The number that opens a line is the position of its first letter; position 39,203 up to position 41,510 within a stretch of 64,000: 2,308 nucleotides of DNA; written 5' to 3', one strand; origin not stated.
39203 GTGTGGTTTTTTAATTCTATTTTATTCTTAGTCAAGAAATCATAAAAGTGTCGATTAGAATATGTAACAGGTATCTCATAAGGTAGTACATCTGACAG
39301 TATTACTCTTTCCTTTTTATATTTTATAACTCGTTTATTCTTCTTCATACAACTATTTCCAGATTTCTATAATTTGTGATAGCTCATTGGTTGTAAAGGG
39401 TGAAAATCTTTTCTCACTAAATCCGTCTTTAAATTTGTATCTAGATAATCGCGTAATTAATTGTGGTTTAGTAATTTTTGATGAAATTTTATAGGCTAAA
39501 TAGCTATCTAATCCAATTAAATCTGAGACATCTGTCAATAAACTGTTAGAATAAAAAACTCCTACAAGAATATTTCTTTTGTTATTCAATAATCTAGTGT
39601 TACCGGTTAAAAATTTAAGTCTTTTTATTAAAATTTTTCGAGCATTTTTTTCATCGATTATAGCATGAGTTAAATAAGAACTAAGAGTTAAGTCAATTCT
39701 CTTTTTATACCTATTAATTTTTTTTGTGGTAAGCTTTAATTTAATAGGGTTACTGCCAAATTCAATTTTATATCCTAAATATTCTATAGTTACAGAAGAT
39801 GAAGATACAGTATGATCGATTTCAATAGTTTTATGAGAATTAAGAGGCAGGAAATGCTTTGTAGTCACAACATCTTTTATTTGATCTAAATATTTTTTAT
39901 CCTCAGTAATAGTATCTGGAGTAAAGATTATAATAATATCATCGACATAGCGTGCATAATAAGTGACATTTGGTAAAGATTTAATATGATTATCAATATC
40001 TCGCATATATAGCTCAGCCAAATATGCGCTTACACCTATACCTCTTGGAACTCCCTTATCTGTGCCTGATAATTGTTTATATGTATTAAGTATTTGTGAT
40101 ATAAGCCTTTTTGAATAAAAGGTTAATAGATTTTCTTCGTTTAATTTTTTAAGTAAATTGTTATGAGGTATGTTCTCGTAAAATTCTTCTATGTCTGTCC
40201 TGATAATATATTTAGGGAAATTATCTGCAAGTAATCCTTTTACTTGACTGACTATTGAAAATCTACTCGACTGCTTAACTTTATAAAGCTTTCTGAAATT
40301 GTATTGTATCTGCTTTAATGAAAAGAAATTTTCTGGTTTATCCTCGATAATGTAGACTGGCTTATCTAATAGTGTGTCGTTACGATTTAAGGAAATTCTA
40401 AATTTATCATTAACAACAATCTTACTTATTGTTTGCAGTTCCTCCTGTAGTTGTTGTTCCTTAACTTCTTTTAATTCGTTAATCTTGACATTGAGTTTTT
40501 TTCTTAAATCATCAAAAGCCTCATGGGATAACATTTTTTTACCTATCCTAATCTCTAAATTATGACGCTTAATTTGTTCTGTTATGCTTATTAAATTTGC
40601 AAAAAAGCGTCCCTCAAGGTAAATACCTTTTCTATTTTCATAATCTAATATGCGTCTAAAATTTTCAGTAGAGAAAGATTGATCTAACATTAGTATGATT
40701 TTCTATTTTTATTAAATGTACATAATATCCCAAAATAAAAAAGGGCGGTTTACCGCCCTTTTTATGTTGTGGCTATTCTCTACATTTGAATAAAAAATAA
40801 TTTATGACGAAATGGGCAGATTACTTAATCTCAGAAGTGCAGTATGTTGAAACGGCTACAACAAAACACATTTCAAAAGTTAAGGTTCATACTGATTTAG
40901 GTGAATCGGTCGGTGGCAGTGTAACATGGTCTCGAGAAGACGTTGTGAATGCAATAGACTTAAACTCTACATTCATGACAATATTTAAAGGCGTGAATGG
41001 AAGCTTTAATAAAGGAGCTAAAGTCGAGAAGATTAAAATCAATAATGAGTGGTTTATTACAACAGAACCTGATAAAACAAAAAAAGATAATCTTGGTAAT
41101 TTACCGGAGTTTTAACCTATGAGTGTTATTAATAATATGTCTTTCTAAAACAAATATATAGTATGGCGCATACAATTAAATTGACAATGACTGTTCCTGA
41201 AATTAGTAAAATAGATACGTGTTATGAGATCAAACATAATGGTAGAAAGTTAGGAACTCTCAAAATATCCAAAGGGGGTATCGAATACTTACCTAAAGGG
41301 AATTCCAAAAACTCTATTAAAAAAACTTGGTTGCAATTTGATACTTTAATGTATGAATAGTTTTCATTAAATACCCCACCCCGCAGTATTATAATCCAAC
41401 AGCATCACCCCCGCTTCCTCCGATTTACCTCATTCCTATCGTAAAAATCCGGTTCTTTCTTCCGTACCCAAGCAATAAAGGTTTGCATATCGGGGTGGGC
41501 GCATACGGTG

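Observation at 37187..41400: AT-rich island with two tandem, intact reverse-transcriptase genes: a DRT type 3-like two-RT defence module in a Bacteroidota chromosome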

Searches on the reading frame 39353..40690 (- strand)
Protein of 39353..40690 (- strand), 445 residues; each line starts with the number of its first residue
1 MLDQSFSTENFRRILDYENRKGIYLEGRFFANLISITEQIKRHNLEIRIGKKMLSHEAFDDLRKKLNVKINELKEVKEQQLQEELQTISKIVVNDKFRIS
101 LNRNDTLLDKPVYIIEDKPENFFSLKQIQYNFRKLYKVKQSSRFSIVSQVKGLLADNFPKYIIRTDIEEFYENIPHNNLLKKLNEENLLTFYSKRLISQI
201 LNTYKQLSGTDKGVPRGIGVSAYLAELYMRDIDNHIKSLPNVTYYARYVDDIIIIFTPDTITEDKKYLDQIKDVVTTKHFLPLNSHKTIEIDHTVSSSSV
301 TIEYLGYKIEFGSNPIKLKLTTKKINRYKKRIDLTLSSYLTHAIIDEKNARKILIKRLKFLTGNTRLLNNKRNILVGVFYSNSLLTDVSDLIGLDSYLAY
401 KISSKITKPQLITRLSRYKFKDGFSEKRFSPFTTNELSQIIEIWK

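Call 3: search_protein_families(library=padloc, proteins=[window:39353-40690:-], max_evalue=0.01)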
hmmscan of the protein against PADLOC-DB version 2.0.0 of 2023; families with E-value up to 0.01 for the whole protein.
window:39353-40690:- (445 aa): 39 families (the best 25 are shown)
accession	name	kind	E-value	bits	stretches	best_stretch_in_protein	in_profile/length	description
PDLC03768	Drt3a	-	2.4e-113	377.7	1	1-445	36-395/411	DRT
PDLC02174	Drt3a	-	5.5e-80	267.6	1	56-445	8-401/403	-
PDLC02175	Drt3a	-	2.4e-71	239.2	1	70-445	20-415/417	-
PDLC03754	RT_UG17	-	6.3e-32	108.9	1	127-403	94-352/429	DRT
PDLC03746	RT_UG10_large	-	1.7e-19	67.3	1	161-290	501-641/1688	DRT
PDLC03779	RT_UG4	-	9.4e-19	65.6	1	146-288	104-243/307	DRT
PDLC02063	Cas1_IIIb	-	1.9e-18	64.3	1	128-332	107-282/617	-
PDLC03764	RT_UG26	-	3.1e-18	63.7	1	126-358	100-320/398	DRT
PDLC03759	RT_UG21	-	4.4e-18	63.3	1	156-288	139-262/503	DRT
PDLC03780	RT_UG5-nitrilase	-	1.4e-17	61.4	1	149-317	176-334/907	DRT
PDLC01136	RT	-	1.6e-17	61.8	1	61-309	33-258/263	RT (reverse transcriptase)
PDLC03775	RT_UG36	-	2e-17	61.3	1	152-292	135-268/557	DRT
PDLC01607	RT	-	5.1e-17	60.6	1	140-309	21-161/161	"CAS-I,CAS-II,CAS-III,CAS-IV,CAS-V,CAS-VI; acquisition_associated"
PDLC03757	Drt2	-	1.6e-16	58.4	1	204-370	284-430/502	DRT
PDLC03766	Drt9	-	3.3e-16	57.2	1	144-353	143-344/488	DRT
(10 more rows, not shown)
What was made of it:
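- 39353..40690 (-): drt3a: UG3-type (class 2) reverse transcriptase, 445 aa; catalytic Y248-V-D-D and D166. PADLOC Drt3a 2.4e-113 (call 3).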

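Call 4: search_protein_families(library=pfam, proteins=[window:39353-40690:-], max_evalue=0.01)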
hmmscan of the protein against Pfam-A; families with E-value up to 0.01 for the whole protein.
window:39353-40690:- (445 aa): 1 family
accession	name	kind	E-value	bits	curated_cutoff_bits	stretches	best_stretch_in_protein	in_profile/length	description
PF00078.32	RVT_1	-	1.5e-16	61.2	29.6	1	126-309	38-205/205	Reverse transcriptase (RNA-dependent DNA polymerase)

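Call 5: search_protein_families(library=ncbifam, proteins=[window:39353-40690:-], max_evalue=0.01)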
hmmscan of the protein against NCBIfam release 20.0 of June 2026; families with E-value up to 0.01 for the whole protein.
window:39353-40690:- (445 aa): 5 families
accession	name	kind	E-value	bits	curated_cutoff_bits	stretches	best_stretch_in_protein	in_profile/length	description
NF041747.1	Drt3a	equivalog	8.9e-116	387.6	200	1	1-444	1-412/412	antiviral reverse transcriptase Drt3a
TIGR04416.1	group_II_RT_mat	equivalog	2.4e-19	69.7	300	1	146-336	110-299/353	group II intron reverse transcriptase/maturase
NF041746.1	Drt2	equivalog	3.2e-15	56.2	390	1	209-348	219-360/416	antiviral reverse transcriptase Drt2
NF038233.2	retron_St85_RT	exception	5.8e-12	45.5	235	1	160-299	89-224/289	retron St85 family RNA-directed DNA polymerase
TIGR04499.1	abortive_AbiA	subfamily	2.6e-10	39.6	250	1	160-290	146-289/615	AbiA family abortive infection protein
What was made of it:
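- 39353..40690 (-): NCBIfam NF041747 Drt3a equivalog 387.6 bits (cut-off 200), full length 1-444 to model 1-412 (call 5).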

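Call 35: search_solved_structures(query=window:39353-40690:-, show_alignments=1, max_evalue=0.001)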
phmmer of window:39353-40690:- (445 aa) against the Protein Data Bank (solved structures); distinct sequences matched with E-value up to 0.001: 7.
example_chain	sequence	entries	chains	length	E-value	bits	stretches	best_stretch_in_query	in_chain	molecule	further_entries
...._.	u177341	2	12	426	5.7e-28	101.5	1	103-402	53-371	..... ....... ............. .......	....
7uim_D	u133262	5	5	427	7e-06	28.7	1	159-338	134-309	Group II intron reverse transcriptase/maturase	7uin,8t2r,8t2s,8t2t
9c0i_A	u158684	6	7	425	2.1e-05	27.1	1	207-350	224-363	Reverse transcriptase/maturase family protein | Antiviral reverse transcriptase Drt2 | RNA-dependent DNA polymerase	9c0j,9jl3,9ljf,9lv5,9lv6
9lje_A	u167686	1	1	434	2.2e-05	27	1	207-350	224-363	RNA-dependent DNA polymerase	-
5hhl_A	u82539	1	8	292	0.00046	22.7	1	159-285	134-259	Retron-type reverse transcriptase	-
6ar1_A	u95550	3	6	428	0.00055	22.5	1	145-255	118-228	GsI-IIC RT | Trt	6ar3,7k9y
5hhj_A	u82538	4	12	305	0.00075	22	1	159-259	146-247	Retron-type reverse transcriptase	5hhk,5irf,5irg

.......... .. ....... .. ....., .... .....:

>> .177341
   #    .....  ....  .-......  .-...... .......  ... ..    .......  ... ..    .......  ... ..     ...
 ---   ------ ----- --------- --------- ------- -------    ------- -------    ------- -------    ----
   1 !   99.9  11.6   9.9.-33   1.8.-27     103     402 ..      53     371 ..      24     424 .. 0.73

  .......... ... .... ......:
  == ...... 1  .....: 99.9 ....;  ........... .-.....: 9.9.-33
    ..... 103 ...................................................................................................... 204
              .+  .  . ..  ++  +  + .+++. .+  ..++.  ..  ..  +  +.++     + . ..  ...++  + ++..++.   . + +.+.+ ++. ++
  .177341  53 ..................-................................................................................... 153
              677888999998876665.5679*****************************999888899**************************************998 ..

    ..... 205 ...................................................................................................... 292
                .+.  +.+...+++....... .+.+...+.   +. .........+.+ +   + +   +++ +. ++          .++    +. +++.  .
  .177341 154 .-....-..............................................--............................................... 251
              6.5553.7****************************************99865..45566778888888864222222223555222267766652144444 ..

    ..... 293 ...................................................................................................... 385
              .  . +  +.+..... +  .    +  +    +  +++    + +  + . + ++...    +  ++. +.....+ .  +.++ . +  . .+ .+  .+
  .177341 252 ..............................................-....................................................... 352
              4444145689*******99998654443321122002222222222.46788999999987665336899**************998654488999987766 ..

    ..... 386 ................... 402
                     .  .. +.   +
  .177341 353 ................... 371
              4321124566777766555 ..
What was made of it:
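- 39353..40690 (-): PDB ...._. '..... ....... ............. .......' 5.7e-28 (call 35).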

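Call 45: search_protein_families(library=pfam, proteins=[L078:8409-9680:-, L078:9673-10110:-, L078:10259-10585:-, L078:10701-10898:-, L081:12021-12464:-], max_evalue=0.01)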
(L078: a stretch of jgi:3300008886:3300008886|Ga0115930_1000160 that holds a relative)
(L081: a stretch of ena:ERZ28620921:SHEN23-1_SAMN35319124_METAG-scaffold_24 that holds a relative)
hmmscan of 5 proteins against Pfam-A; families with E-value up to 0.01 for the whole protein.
L078:8409-9680:- (423 aa): 1 family
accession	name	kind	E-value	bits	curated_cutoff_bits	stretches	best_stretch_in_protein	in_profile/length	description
PF25679.1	DUF7947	-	0.0021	18.5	27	1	346-420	3-74/79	Family of unknown function (DUF7947)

L078:9673-10110:- (145 aa): 0 families

L078:10259-10585:- (108 aa): 0 families

L078:10701-10898:- (65 aa): 0 families

L081:12021-12464:- (147 aa): 0 families

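Call 46: search_protein_families(library=padloc, proteins=[L078:8409-9680:-, L078:9673-10110:-, L078:10259-10585:-, L078:10701-10898:-, L081:8352-9362:-, L081:9393-10307:-, L081:10307-11368:-], max_evalue=0.01)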
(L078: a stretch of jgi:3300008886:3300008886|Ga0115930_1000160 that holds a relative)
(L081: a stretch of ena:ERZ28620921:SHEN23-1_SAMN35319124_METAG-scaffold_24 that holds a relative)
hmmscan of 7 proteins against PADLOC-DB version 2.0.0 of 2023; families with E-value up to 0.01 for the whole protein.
L078:8409-9680:- (423 aa): 2 families
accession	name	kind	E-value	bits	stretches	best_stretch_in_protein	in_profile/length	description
PDLC04024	PD-T4-10_B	-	7.9e-06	23.5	1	63-123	61-122/353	-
PDLC05015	PDC-S42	-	0.0079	13.7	0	131-220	5-96/302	-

L078:9673-10110:- (145 aa): 0 families

L078:10259-10585:- (108 aa): 0 families

L078:10701-10898:- (65 aa): 0 families

L081:8352-9362:- (336 aa): 2 families
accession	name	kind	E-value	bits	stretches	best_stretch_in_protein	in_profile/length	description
PDLC02614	DrmC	-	6.8e-07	27.2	1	9-130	20-141/153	DrmC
PDLC03924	MkoC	-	7.1e-07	25.7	1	12-134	994-1126/1136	-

L081:9393-10307:- (304 aa): 0 families

L081:10307-11368:- (353 aa): 4 families
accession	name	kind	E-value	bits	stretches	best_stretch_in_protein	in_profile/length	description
PDLC03877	NsnA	-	2.4e-70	235.8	1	17-353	42-382/385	-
PDLC04027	PD-T4-2_A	-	5e-36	122.5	1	31-349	43-360/363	-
PDLC03418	REase_II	-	8.6e-12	42.9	1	39-178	31-162/372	Type II restriction enzyme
PDLC04157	HEC-06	-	0.00065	16.4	0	22-99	5-89/558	-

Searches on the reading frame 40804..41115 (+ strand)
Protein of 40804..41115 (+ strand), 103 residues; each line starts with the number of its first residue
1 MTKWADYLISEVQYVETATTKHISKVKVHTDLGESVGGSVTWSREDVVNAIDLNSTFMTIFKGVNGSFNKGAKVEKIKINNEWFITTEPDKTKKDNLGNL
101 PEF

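Call 3: search_protein_families(library=padloc, proteins=[window:40804-41115:+], max_evalue=0.01)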
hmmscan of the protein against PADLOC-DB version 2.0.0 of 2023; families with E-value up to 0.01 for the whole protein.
window:40804-41115:+ (103 aa): 0 families

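Call 4: search_protein_families(library=pfam, proteins=[window:40804-41115:+], max_evalue=0.01)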
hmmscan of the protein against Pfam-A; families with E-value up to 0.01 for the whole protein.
window:40804-41115:+ (103 aa): 1 family
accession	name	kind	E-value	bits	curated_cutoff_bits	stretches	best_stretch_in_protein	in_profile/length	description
PF13031.12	DUF3892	-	1.1e-08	35.8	22.3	1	18-101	9-71/71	Protein of unknown function (DUF3892)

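Call 5: search_protein_families(library=ncbifam, proteins=[window:40804-41115:+], max_evalue=0.01)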
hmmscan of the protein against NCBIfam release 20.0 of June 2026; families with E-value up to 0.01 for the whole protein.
window:40804-41115:+ (103 aa): 0 families

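Call 45: search_protein_families(library=pfam, proteins=[L078:8409-9680:-, L078:9673-10110:-, L078:10259-10585:-, L078:10701-10898:-, L081:12021-12464:-], max_evalue=0.01)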
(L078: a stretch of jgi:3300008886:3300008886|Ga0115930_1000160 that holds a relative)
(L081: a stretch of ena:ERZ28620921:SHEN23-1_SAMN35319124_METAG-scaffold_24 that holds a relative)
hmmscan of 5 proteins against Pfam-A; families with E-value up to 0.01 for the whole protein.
L078:8409-9680:- (423 aa): 1 family
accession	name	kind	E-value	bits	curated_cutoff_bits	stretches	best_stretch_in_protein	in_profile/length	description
PF25679.1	DUF7947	-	0.0021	18.5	27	1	346-420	3-74/79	Family of unknown function (DUF7947)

L078:9673-10110:- (145 aa): 0 families

L078:10259-10585:- (108 aa): 0 families

L078:10701-10898:- (65 aa): 0 families

L081:12021-12464:- (147 aa): 0 families

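Call 46: search_protein_families(library=padloc, proteins=[L078:8409-9680:-, L078:9673-10110:-, L078:10259-10585:-, L078:10701-10898:-, L081:8352-9362:-, L081:9393-10307:-, L081:10307-11368:-], max_evalue=0.01)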
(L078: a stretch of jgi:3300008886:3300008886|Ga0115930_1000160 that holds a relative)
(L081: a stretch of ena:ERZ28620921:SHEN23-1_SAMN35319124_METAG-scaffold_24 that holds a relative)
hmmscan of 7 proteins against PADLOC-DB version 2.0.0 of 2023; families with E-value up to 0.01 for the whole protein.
L078:8409-9680:- (423 aa): 2 families
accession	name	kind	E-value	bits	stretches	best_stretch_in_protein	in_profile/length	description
PDLC04024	PD-T4-10_B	-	7.9e-06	23.5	1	63-123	61-122/353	-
PDLC05015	PDC-S42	-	0.0079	13.7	0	131-220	5-96/302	-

L078:9673-10110:- (145 aa): 0 families

L078:10259-10585:- (108 aa): 0 families

L078:10701-10898:- (65 aa): 0 families

L081:8352-9362:- (336 aa): 2 families
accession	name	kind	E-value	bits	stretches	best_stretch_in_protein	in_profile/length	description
PDLC02614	DrmC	-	6.8e-07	27.2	1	9-130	20-141/153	DrmC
PDLC03924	MkoC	-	7.1e-07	25.7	1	12-134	994-1126/1136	-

L081:9393-10307:- (304 aa): 0 families

L081:10307-11368:- (353 aa): 4 families
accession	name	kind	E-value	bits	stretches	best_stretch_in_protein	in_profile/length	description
PDLC03877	NsnA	-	2.4e-70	235.8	1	17-353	42-382/385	-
PDLC04027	PD-T4-2_A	-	5e-36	122.5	1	31-349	43-360/363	-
PDLC03418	REase_II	-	8.6e-12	42.9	1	39-178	31-162/372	Type II restriction enzyme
PDLC04157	HEC-06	-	0.00065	16.4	0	22-99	5-89/558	-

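Call 54: search_protein_families(library=phrogs, proteins=[window:40804-41115:+], max_evalue=0.01)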
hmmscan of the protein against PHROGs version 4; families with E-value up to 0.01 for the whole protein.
window:40804-41115:+ (103 aa): 2 families
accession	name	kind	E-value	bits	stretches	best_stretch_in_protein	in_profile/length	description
phrog_32719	-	unknown function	2e-32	112.6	1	1-103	14-114/114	-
phrog_8224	-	unknown function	1.8e-07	32.4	1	18-103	16-91/91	-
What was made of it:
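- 40804..41115 (+): DUF3892 gene (103 aa). It shares the AT-rich island but is not part of DRT3. Pfam DUF3892 1.1e-08 (call 4). phrog_32719 2e-32, function unknown (call 54).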

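Call 61: find_related_loci(query=window:40804-41115:+, collection=viral_contigs, flank=3000)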
Query window:40804-41115:+ (103 aa) in viral_contigs; peptide patterns used: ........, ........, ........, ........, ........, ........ (x = any residue, [..] = any of these).
24 stretches matched a pattern, but none encodes a relative of the query by tblastn (E <= 1e-3).

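Call 62: search_dna_similar(query=window:40804-41115:+, collection=phages, mode=protein, max_rows=10, max_evalue=0.001)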
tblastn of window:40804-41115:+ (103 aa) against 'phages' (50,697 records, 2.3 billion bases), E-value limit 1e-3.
Records with a match: 1; places in all: 1; records where one place covers at least 80% of the query: 1.
Best place of each record, by identity: <60% 1.
By first word of the organism name: Salmonella 1.
By host as written in the record: Salmonella enterica subsp. enterica serovar Kentucky 1.
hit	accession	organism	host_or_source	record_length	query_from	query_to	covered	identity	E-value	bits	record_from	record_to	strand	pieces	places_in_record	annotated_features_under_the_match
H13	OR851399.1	Salmonella phage S.Kent 1-2-1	Salmonella enterica subsp. enterica ...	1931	3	103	98%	52.5%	3e-23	97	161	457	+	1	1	record has no annotation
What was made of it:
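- Tried and rejected: In GenBank phages there was one unannotated 1.9-kb fragment (calls 61, 62).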

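Call 63: find_related_loci(query=window:40804-41115:+, collection=metagenome_contigs, flank=4000)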
Query window:40804-41115:+ (103 aa) in metagenome_contigs; peptide patterns used: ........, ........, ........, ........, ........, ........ (x = any residue, [..] = any of these).
254 stretches matched a pattern; 26 encode a relative of the query (tblastn E <= 1e-3); 26 distinct loci.
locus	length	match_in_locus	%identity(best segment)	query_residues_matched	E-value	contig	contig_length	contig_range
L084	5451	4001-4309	52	1-103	8e-36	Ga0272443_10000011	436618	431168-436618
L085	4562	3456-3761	44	1-103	4e-24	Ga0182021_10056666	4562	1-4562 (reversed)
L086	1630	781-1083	44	1-103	6e-23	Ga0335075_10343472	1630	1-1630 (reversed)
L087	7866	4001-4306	42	1-103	1e-19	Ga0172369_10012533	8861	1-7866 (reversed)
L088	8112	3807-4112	42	1-103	1e-19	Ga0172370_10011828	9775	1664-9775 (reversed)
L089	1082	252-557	40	1-103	1e-19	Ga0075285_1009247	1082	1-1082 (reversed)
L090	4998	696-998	45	1-103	3e-18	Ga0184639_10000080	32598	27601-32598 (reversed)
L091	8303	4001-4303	45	1-103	3e-18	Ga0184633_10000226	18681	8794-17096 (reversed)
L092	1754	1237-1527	38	1-101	5e-18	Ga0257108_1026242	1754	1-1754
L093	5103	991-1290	39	1-103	1e-16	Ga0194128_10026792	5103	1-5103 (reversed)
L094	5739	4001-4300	39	1-103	1e-16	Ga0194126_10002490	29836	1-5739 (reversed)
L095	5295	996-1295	37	1-103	5e-16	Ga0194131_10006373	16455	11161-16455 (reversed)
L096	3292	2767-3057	36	1-101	1e-15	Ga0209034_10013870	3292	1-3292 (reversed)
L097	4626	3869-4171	38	1-100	2e-15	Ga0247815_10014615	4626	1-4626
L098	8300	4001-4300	37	1-103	5e-15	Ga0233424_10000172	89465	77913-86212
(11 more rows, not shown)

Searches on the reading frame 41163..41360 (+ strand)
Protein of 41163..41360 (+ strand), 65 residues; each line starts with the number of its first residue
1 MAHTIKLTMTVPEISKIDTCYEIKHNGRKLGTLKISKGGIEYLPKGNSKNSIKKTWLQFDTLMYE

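Call 3: search_protein_families(library=padloc, proteins=[window:41163-41360:+], max_evalue=0.01)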
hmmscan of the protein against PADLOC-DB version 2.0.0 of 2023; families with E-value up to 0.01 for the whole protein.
window:41163-41360:+ (65 aa): 0 families

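Call 4: search_protein_families(library=pfam, proteins=[window:41163-41360:+], max_evalue=0.01)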
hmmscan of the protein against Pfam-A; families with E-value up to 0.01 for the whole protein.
window:41163-41360:+ (65 aa): 0 families

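Call 5: search_protein_families(library=ncbifam, proteins=[window:41163-41360:+], max_evalue=0.01)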
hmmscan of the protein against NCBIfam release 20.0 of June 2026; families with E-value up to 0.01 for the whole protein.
window:41163-41360:+ (65 aa): 0 families

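Call 45: search_protein_families(library=pfam, proteins=[L078:8409-9680:-, L078:9673-10110:-, L078:10259-10585:-, L078:10701-10898:-, L081:12021-12464:-], max_evalue=0.01)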
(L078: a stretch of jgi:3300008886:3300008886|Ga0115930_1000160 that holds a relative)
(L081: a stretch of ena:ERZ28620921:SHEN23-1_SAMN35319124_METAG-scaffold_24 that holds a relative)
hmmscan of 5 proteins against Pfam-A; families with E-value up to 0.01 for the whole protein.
L078:8409-9680:- (423 aa): 1 family
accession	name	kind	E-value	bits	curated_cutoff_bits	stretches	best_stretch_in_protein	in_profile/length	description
PF25679.1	DUF7947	-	0.0021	18.5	27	1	346-420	3-74/79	Family of unknown function (DUF7947)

L078:9673-10110:- (145 aa): 0 families

L078:10259-10585:- (108 aa): 0 families

L078:10701-10898:- (65 aa): 0 families

L081:12021-12464:- (147 aa): 0 families

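Call 46: search_protein_families(library=padloc, proteins=[L078:8409-9680:-, L078:9673-10110:-, L078:10259-10585:-, L078:10701-10898:-, L081:8352-9362:-, L081:9393-10307:-, L081:10307-11368:-], max_evalue=0.01)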
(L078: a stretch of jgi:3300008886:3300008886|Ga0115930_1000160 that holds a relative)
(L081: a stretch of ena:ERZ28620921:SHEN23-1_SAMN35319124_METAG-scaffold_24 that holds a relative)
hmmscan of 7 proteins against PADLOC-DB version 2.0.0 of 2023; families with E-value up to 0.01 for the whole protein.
L078:8409-9680:- (423 aa): 2 families
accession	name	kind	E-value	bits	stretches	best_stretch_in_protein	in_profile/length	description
PDLC04024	PD-T4-10_B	-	7.9e-06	23.5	1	63-123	61-122/353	-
PDLC05015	PDC-S42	-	0.0079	13.7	0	131-220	5-96/302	-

L078:9673-10110:- (145 aa): 0 families

L078:10259-10585:- (108 aa): 0 families

L078:10701-10898:- (65 aa): 0 families

L081:8352-9362:- (336 aa): 2 families
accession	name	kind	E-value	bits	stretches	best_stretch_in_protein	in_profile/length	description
PDLC02614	DrmC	-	6.8e-07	27.2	1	9-130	20-141/153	DrmC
PDLC03924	MkoC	-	7.1e-07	25.7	1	12-134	994-1126/1136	-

L081:9393-10307:- (304 aa): 0 families

L081:10307-11368:- (353 aa): 4 families
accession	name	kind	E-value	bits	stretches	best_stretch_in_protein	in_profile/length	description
PDLC03877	NsnA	-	2.4e-70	235.8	1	17-353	42-382/385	-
PDLC04027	PD-T4-2_A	-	5e-36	122.5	1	31-349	43-360/363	-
PDLC03418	REase_II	-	8.6e-12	42.9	1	39-178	31-162/372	Type II restriction enzyme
PDLC04157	HEC-06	-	0.00065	16.4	0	22-99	5-89/558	-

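Call 54: search_protein_families(library=phrogs, proteins=[window:41163-41360:+], max_evalue=0.01)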
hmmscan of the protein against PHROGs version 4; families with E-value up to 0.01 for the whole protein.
window:41163-41360:+ (65 aa): 0 families
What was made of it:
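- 41163..41360 (+): 65-aa ORF with no family match. It shares the AT-rich island but is not part of DRT3. No hits in PADLOC, Pfam, NCBIfam or PHROGs (calls 3-5, 54).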
